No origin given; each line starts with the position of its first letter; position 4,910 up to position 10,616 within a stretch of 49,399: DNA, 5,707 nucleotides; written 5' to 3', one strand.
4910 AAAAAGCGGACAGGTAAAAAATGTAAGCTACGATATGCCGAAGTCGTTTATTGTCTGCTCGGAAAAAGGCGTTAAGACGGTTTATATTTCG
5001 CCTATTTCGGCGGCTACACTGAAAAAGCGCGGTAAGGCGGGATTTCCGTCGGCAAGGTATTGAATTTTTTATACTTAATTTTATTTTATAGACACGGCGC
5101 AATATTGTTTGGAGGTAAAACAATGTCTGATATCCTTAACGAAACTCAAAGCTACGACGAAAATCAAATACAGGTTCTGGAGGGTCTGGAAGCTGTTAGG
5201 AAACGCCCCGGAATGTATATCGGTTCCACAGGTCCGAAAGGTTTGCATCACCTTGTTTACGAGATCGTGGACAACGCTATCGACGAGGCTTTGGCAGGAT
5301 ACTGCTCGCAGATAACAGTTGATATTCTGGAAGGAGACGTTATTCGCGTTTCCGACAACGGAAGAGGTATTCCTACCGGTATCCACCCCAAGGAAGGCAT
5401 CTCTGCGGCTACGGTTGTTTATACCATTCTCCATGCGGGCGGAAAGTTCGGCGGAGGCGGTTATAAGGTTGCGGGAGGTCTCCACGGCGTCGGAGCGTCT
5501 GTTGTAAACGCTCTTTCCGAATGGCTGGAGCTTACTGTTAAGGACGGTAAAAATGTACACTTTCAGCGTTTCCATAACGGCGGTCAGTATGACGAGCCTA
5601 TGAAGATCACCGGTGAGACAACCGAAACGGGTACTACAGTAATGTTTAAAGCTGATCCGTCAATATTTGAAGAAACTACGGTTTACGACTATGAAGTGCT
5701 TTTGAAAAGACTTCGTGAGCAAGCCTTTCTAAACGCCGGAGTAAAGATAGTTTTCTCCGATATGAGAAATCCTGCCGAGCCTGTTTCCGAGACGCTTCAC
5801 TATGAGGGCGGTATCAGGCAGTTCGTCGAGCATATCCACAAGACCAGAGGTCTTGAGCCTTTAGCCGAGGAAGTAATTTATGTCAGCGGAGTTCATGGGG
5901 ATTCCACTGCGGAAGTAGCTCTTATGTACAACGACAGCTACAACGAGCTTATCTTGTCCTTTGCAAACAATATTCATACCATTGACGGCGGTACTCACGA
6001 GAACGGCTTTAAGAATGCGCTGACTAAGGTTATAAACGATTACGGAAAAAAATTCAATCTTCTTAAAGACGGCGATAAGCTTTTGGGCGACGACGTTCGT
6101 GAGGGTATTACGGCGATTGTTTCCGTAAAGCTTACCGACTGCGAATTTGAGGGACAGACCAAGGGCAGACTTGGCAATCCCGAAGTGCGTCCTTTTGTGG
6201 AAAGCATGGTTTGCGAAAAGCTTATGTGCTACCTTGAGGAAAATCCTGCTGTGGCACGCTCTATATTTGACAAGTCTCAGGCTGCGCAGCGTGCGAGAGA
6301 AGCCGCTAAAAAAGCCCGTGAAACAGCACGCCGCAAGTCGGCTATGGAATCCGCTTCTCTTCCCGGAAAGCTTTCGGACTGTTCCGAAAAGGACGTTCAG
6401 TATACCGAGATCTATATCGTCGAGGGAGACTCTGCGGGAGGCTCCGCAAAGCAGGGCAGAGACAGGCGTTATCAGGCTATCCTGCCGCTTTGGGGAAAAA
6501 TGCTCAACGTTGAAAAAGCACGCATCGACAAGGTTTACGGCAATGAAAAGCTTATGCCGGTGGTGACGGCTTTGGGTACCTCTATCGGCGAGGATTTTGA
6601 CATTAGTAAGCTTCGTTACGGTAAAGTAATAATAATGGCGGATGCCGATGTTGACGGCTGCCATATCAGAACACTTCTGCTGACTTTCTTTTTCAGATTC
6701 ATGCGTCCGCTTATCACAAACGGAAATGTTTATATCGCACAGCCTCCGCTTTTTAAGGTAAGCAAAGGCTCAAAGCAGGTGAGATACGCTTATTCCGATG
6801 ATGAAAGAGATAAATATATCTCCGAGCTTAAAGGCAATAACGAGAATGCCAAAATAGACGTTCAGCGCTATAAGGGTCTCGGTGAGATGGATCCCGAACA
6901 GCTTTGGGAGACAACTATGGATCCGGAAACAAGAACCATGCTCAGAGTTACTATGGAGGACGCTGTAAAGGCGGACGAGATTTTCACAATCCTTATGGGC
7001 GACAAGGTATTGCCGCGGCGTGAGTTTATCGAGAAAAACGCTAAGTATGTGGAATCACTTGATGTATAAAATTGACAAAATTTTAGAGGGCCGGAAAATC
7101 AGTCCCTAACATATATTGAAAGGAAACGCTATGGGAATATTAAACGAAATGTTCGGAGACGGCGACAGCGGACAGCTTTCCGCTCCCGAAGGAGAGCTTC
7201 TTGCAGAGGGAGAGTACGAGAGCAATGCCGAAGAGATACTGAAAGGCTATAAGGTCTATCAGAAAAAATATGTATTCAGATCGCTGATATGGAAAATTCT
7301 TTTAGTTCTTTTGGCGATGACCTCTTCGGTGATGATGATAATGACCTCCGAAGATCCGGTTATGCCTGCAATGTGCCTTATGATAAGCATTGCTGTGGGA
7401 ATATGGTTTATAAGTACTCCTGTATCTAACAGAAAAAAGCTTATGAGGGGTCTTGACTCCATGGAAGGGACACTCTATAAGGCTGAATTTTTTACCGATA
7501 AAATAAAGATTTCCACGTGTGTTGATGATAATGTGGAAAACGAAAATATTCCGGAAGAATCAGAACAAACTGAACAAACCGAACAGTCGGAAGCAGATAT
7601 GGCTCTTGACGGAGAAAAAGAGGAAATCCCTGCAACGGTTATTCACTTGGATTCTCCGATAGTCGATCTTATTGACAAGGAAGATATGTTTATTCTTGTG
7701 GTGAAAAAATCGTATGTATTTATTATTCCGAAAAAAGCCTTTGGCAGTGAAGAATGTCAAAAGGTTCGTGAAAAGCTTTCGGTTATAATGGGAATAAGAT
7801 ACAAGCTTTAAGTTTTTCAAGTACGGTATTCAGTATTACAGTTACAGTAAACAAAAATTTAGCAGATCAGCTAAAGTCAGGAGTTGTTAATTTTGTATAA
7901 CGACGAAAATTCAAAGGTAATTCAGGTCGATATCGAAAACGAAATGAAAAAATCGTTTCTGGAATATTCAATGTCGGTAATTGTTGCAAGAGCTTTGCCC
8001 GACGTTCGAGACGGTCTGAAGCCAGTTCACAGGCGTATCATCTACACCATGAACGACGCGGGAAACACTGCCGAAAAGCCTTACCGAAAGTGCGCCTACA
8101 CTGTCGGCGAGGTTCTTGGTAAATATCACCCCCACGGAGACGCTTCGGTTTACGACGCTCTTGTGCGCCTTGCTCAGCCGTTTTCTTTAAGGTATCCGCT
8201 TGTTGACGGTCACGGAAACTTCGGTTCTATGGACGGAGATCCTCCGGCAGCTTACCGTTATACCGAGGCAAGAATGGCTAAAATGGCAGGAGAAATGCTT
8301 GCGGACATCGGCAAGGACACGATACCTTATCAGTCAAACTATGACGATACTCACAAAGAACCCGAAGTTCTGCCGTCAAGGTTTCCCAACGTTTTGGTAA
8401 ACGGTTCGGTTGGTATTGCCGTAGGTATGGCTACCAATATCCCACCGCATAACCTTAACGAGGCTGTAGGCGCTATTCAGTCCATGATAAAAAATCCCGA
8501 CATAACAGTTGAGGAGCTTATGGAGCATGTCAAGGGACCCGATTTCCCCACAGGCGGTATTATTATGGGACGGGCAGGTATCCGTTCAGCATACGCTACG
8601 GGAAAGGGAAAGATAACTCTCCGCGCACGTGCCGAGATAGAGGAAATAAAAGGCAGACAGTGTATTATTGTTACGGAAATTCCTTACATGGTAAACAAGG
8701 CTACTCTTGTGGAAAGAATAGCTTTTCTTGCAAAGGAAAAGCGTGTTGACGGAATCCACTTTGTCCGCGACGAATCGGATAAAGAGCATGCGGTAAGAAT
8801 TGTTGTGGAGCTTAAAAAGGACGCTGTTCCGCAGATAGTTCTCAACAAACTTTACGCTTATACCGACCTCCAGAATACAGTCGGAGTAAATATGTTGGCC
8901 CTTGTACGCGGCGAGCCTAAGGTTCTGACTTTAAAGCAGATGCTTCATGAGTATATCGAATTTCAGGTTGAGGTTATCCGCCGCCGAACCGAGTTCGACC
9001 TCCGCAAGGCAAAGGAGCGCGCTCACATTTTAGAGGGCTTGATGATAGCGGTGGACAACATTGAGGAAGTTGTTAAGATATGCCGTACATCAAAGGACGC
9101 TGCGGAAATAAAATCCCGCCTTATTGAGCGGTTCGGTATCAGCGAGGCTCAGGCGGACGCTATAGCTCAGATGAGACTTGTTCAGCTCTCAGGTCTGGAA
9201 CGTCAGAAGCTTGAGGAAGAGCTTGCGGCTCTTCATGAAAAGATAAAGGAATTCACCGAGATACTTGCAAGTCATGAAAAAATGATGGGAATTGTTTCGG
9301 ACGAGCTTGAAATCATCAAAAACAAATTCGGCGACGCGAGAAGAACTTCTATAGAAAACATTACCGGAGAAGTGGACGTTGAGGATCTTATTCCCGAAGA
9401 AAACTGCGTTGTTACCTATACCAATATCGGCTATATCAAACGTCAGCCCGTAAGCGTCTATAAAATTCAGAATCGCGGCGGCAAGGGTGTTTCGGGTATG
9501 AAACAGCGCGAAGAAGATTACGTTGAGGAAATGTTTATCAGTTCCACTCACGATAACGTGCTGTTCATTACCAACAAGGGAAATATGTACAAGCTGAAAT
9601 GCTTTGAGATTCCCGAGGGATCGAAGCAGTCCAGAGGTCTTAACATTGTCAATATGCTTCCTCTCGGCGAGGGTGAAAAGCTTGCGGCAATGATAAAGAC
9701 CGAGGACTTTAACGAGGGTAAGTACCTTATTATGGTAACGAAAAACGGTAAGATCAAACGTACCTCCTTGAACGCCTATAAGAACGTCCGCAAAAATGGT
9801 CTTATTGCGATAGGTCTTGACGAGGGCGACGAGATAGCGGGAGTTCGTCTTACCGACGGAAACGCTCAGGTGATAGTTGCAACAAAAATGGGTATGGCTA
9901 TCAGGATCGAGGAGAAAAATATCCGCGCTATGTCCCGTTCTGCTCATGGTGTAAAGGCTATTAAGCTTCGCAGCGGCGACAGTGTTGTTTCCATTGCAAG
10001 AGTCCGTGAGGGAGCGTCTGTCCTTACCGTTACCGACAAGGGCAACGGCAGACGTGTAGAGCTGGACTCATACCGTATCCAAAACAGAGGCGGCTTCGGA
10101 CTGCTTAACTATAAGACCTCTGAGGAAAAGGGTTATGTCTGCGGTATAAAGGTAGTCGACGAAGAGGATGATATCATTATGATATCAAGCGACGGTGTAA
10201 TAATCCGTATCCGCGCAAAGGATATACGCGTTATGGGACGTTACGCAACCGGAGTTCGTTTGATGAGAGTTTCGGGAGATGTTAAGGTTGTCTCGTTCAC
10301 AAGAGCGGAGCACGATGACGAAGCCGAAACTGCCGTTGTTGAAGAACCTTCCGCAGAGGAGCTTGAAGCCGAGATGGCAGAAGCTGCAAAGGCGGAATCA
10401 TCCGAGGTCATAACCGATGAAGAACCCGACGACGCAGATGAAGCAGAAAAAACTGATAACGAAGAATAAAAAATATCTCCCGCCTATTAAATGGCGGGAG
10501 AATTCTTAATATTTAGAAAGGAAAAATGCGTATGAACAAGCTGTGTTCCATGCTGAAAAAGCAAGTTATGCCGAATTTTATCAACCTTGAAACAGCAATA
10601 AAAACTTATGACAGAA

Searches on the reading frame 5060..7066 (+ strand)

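Call 76: search_protein_families(library=pfam, proteins=[window:5060-7066:+], max_evalue=0.00001)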
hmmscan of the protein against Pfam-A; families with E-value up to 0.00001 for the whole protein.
window:5060-7066:+ (669 aa): 4 families
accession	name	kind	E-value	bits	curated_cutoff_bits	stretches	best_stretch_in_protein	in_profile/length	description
PF00204.31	DNA_gyraseB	-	2.5e-56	190.3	27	1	251-421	1-172/173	DNA gyrase B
PF00986.26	DNA_gyraseB_C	-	4e-32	110.6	29.8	1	597-658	2-63/63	DNA gyrase B subunit, carboxyl terminus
PF01751.28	Toprim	-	1.8e-17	63.7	23.1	1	450-561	1-95/96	Toprim domain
PF02518.31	HATPase_c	-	1.6e-15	57.9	26.4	1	59-196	3-105/111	Histidine kinase-, DNA gyrase B-, and HSP90-like ATPase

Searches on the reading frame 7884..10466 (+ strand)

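Call 76: search_protein_families(library=pfam, proteins=[window:7884-10466:+], max_evalue=0.00001)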
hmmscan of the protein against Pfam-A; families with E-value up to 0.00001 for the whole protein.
window:7884-10466:+ (861 aa): 2 families
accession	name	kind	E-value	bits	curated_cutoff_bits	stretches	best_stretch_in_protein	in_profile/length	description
PF00521.26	DNA_topoisoIV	-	3.5e-164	547.2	31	1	36-475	1-431/432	DNA gyrase/topoisomerase IV, subunit A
PF03989.18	DNA_gyraseA_C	-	4e-61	202.7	27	6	614-657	2-47/48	DNA gyrase C-terminal domain, beta-propeller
